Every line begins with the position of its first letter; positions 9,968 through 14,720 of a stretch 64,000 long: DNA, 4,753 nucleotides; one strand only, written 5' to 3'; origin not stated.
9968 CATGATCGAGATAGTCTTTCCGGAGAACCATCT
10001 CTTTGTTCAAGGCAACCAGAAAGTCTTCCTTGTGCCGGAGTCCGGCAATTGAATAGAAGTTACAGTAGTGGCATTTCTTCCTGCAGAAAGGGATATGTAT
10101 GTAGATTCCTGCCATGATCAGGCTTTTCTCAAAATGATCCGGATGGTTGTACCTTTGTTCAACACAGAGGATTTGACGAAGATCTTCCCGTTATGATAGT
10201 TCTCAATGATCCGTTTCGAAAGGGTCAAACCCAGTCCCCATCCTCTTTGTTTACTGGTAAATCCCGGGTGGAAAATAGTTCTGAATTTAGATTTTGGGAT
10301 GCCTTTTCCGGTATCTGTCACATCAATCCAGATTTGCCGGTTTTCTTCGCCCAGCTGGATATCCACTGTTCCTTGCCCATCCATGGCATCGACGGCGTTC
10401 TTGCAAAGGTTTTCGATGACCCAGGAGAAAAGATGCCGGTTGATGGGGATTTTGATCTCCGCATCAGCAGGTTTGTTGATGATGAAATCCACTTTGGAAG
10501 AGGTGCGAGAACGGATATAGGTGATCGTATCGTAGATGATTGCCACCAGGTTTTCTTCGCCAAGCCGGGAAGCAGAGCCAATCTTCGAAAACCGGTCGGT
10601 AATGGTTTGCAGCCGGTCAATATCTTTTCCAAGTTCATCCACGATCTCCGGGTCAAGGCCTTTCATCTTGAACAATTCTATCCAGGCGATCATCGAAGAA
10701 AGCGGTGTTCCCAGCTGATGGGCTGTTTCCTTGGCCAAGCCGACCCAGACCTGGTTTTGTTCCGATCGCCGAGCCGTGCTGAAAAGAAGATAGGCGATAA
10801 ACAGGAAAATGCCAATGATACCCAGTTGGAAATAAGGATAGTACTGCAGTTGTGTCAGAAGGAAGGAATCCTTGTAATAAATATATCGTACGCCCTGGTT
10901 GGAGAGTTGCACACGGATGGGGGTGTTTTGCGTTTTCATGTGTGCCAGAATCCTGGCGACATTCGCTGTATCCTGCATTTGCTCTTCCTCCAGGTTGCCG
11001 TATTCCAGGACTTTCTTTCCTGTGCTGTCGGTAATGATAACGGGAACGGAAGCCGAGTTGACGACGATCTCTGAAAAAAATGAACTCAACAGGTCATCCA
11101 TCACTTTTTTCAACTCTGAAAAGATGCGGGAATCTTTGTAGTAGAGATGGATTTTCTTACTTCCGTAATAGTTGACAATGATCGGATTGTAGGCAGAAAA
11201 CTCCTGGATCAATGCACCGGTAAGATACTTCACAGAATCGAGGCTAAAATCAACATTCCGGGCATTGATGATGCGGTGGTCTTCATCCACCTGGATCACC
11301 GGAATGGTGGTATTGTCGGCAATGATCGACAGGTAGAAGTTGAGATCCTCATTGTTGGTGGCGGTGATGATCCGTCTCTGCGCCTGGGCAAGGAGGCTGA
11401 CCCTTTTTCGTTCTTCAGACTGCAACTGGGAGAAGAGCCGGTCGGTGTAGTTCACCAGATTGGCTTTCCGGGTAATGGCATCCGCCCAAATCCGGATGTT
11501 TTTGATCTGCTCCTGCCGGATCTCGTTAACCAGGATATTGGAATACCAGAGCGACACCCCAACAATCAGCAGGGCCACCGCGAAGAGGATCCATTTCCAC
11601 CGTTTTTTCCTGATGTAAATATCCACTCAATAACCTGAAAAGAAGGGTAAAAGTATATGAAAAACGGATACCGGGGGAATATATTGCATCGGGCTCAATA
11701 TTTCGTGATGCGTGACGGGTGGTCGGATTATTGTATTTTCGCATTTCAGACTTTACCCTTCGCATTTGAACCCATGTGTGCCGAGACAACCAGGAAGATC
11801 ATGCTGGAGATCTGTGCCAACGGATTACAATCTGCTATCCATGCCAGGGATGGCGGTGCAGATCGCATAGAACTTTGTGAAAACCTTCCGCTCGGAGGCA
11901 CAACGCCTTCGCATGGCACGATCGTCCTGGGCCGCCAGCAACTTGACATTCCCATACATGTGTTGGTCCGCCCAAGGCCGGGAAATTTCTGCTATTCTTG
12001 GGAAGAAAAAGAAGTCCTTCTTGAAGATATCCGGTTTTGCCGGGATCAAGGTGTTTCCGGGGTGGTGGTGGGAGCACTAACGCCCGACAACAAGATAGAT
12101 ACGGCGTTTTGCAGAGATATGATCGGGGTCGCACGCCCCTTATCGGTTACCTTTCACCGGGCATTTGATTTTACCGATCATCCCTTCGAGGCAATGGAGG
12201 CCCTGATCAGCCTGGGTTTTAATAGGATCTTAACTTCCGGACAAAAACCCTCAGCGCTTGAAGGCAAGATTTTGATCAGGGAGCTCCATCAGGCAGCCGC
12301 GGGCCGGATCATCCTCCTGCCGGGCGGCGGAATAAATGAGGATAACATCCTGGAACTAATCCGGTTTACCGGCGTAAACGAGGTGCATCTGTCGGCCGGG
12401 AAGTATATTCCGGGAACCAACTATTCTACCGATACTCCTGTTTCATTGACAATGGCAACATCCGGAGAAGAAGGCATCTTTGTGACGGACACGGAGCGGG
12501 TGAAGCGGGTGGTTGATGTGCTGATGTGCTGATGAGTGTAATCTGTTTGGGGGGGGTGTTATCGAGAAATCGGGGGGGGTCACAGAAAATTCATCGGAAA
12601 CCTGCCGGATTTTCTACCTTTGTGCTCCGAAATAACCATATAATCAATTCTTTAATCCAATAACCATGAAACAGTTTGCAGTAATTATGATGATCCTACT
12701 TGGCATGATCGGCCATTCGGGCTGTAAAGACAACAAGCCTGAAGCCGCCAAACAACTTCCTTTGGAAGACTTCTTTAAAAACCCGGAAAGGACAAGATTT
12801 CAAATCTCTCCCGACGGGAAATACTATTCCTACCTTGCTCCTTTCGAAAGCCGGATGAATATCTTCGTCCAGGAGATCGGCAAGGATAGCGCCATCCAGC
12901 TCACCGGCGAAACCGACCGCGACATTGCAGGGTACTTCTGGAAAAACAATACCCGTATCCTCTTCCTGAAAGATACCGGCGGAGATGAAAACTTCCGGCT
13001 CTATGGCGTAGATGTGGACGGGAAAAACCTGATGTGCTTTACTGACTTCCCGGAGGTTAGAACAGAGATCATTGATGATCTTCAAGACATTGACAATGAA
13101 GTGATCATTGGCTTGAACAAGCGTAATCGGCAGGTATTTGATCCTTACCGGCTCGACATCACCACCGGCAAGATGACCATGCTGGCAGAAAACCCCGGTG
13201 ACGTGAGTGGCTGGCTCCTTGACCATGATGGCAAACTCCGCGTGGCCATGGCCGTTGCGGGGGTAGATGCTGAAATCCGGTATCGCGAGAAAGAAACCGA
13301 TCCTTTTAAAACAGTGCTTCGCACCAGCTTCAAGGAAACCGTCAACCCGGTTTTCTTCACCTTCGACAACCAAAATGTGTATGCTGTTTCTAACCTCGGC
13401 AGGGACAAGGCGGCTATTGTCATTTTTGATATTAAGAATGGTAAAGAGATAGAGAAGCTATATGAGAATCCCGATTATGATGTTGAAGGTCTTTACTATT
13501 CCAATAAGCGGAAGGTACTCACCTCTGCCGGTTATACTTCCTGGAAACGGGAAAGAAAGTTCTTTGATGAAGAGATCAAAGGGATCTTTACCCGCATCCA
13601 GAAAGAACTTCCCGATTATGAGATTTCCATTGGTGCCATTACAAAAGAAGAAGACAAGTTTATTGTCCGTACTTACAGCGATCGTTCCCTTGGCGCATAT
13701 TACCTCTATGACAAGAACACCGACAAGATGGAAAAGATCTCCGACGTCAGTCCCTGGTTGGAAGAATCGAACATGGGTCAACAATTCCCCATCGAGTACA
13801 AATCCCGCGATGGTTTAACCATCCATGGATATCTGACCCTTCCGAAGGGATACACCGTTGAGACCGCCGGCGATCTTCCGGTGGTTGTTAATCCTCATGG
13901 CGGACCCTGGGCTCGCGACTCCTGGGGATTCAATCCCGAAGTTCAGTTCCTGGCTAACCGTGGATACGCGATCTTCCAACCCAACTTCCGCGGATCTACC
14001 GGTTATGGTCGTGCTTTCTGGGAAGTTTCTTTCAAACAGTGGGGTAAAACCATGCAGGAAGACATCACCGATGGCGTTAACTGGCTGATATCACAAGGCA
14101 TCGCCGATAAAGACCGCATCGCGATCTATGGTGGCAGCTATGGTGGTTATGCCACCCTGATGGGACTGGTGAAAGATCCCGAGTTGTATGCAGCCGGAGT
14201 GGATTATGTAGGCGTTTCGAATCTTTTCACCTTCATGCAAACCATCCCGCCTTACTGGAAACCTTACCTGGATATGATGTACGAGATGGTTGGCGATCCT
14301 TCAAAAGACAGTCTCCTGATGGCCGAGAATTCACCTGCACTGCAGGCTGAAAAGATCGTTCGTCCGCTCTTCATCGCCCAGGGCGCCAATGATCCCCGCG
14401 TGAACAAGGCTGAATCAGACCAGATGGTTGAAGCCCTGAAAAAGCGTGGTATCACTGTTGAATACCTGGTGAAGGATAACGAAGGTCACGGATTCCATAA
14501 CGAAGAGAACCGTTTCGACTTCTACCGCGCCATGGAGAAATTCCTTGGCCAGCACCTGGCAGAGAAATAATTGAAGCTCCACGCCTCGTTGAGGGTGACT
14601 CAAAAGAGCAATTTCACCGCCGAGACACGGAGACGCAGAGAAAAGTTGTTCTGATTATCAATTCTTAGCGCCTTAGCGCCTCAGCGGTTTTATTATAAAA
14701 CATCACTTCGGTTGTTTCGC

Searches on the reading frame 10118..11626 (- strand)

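Call 26: search_protein_families(library=pfam, proteins=[window:10118-11626:-], max_evalue=0.00001)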
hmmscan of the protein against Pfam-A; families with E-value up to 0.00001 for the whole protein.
window:10118-11626:- (502 aa): 1 family
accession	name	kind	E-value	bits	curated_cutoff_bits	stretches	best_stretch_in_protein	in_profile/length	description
PF02518.31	HATPase_c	-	1.1e-20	74.6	26.4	1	402-500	8-108/111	Histidine kinase-, DNA gyrase B-, and HSP90-like ATPase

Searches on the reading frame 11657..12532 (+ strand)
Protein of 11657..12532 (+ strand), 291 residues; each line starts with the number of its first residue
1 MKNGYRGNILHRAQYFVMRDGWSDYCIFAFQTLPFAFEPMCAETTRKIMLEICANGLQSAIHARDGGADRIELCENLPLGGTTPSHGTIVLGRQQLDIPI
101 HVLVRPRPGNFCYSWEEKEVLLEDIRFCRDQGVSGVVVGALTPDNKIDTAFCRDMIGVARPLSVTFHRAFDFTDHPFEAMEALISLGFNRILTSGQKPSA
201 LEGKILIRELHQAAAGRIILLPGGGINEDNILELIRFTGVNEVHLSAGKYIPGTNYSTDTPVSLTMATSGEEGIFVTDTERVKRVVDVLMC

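Call 65: search_protein_families(library=pfam, proteins=[window:11657-12532:+], max_evalue=0.00001)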
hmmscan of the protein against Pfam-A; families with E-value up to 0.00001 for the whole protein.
window:11657-12532:+ (291 aa): 1 family
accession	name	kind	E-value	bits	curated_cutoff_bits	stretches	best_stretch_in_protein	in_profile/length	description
PF03932.20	CutC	-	1.8e-66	223.9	23.3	1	49-248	2-201/202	CutC family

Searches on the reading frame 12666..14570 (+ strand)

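Call 65: search_protein_families(library=pfam, proteins=[window:12666-14570:+], max_evalue=0.00001)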
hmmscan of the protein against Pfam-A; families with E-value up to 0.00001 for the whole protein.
window:12666-14570:+ (634 aa): 4 families
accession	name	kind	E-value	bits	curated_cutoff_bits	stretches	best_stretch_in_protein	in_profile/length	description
PF00326.27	Peptidase_S9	-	4.4e-47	160.8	22.6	1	420-632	1-211/213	Prolyl oligopeptidase family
PF20434.5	BD-FAE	-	4e-12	46.6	26.8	1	400-591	9-215/215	BD-FAE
PF01738.24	DLH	-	3.1e-10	40.4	21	1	420-617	23-195/217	Dienelactone hydrolase family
PF02129.25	Peptidase_S15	-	1.6e-09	38.3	23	1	382-520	1-132/262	X-Pro dipeptidyl-peptidase (S15 family)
